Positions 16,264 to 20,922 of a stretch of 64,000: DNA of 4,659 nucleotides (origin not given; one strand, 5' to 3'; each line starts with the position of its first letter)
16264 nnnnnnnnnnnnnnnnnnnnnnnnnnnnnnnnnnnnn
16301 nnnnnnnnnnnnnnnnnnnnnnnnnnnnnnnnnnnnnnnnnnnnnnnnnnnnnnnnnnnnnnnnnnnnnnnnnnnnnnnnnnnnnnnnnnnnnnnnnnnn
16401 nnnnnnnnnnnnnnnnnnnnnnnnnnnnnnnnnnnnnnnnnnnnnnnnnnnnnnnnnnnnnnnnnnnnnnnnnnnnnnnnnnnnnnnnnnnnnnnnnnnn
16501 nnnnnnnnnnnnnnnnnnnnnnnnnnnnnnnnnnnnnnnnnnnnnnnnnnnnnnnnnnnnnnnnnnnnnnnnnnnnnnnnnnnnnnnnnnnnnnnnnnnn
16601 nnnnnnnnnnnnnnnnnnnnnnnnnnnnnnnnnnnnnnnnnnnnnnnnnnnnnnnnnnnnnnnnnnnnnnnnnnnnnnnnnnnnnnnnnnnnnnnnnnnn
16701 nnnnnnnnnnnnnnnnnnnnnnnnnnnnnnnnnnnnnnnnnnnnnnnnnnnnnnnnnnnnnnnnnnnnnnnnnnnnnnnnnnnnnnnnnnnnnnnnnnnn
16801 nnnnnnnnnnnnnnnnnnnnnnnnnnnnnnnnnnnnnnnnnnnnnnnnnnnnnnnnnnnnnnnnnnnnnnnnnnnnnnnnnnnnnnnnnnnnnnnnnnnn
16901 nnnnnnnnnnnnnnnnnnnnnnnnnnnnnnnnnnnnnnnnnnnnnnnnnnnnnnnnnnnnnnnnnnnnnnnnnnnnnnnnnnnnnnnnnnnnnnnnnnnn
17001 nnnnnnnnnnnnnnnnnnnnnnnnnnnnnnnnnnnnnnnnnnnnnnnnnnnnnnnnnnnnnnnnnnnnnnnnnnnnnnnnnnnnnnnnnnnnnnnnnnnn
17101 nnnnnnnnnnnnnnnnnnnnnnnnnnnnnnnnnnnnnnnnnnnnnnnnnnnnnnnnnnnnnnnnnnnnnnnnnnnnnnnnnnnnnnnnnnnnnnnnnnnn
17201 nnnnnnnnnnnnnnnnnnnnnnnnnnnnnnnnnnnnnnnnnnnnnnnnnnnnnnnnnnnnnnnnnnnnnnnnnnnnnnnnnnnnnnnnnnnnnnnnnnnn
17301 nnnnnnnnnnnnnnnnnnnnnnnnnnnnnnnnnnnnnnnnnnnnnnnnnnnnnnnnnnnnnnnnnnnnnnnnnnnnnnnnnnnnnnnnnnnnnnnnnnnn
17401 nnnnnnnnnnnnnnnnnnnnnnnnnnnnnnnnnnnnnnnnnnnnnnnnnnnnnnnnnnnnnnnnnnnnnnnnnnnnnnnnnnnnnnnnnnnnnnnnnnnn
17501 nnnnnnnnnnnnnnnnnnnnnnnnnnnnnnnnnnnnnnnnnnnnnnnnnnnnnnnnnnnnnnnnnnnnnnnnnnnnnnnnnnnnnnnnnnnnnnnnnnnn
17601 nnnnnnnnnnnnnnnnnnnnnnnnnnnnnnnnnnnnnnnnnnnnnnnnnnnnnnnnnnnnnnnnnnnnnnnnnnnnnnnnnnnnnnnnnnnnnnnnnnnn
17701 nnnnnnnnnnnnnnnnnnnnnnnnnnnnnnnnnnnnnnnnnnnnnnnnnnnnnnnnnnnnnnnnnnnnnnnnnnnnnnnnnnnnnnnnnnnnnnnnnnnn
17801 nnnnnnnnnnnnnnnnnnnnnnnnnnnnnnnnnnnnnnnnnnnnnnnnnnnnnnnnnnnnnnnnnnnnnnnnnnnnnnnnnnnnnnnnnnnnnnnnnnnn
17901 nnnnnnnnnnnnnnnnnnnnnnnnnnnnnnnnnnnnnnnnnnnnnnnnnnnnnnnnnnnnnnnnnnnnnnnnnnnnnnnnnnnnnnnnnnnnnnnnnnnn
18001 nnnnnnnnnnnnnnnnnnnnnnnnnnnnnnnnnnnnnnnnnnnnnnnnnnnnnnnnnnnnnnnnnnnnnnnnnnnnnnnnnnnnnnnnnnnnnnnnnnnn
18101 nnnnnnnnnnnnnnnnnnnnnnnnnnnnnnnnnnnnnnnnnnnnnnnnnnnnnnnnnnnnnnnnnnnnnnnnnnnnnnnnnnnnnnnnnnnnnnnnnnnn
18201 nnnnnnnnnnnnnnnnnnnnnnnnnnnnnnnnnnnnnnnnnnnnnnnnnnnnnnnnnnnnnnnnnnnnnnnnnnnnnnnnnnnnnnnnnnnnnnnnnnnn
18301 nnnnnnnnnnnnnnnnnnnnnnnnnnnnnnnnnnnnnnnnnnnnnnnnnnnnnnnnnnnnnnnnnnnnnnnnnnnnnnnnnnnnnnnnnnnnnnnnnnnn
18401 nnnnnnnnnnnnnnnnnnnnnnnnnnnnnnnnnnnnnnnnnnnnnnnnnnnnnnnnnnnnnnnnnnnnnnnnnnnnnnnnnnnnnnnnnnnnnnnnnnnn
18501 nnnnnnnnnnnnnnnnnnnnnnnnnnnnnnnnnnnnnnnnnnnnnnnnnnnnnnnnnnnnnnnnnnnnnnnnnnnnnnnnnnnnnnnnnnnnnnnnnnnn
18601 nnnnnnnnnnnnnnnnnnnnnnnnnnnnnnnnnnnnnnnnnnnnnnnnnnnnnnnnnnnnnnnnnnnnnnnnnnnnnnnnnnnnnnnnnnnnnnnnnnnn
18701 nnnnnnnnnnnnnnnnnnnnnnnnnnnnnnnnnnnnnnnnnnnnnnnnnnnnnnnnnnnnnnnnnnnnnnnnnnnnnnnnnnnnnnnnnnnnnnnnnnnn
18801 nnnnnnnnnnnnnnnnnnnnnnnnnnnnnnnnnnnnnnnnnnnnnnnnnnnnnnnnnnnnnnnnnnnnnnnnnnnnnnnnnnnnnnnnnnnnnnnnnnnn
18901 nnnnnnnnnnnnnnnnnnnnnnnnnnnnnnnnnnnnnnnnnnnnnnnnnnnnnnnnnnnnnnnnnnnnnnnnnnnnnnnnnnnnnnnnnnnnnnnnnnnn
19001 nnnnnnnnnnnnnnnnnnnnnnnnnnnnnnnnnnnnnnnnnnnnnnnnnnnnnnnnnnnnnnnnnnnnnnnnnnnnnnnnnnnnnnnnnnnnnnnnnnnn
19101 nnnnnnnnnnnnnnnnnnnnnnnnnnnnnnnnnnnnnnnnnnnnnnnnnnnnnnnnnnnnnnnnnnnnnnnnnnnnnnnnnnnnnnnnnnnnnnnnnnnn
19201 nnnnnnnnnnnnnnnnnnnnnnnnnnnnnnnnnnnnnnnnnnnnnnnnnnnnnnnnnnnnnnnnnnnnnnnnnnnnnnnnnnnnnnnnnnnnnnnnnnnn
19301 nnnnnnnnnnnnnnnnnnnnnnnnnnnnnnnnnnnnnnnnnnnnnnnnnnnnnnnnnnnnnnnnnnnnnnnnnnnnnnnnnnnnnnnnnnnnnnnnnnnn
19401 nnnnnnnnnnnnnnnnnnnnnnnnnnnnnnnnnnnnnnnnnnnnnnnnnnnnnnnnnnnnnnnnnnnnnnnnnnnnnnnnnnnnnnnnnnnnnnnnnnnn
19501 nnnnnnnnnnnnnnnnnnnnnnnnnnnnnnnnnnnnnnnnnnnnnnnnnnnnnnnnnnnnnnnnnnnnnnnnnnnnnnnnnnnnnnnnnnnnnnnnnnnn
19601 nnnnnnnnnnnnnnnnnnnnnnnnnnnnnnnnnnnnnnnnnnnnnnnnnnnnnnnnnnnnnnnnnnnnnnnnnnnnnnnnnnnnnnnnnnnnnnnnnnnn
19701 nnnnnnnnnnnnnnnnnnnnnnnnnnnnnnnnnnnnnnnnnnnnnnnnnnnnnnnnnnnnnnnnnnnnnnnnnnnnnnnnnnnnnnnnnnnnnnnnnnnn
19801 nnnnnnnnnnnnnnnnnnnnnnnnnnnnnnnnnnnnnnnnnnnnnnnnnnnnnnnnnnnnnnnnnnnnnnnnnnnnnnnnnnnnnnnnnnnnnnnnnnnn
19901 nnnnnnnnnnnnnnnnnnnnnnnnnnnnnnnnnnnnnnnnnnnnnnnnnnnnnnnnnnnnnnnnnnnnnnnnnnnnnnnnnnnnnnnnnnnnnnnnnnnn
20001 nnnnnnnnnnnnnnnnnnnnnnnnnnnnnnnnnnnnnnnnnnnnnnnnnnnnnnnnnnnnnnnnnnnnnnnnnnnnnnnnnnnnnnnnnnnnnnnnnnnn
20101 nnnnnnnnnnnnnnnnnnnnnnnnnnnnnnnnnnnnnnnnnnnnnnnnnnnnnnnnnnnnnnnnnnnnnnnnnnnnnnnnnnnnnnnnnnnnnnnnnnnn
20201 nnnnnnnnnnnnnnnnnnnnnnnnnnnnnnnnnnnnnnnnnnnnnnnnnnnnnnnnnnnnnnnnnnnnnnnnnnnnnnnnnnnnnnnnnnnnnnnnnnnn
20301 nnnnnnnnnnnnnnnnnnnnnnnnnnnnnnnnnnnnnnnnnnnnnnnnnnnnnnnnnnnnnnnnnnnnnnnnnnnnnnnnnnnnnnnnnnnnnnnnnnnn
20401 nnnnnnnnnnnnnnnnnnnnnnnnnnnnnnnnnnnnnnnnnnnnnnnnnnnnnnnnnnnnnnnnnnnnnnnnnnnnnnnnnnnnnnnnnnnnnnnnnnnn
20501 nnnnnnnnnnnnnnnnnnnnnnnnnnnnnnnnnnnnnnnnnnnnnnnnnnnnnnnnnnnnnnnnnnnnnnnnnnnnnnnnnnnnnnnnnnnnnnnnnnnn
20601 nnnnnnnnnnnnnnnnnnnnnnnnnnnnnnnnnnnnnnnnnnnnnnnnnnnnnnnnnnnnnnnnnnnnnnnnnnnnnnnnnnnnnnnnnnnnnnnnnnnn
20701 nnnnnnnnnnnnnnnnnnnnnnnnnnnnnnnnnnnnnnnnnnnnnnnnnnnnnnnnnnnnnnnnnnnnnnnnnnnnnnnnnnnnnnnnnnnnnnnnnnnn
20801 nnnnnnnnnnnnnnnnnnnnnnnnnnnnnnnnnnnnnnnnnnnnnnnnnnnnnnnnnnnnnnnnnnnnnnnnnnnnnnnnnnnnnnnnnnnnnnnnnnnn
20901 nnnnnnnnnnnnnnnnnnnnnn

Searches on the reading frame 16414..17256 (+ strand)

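Call 31: search_protein_families(library=pfam, proteins=[window:16414-17256:+], max_evalue=0.00001)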
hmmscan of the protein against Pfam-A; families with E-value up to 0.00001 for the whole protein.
window:16414-17256:+ (280 aa): 1 family
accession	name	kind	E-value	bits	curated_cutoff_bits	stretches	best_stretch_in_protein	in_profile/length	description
PF00227.31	Proteasome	-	2.1e-16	60.6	22.4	1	79-240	2-170/189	Proteasome subunit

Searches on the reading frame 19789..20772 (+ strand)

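Call 31: search_protein_families(library=pfam, proteins=[window:19789-20772:+], max_evalue=0.00001)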
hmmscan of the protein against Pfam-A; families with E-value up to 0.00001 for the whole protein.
window:19789-20772:+ (327 aa): 2 families
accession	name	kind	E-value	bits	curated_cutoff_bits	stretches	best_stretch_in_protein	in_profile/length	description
PF25583.1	WCX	-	1.1e-18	67.7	23.9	1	254-324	6-74/76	WCX domain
PF13280.12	WYL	-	2.2e-18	66.4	21.8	1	156-217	3-65/70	WYL domain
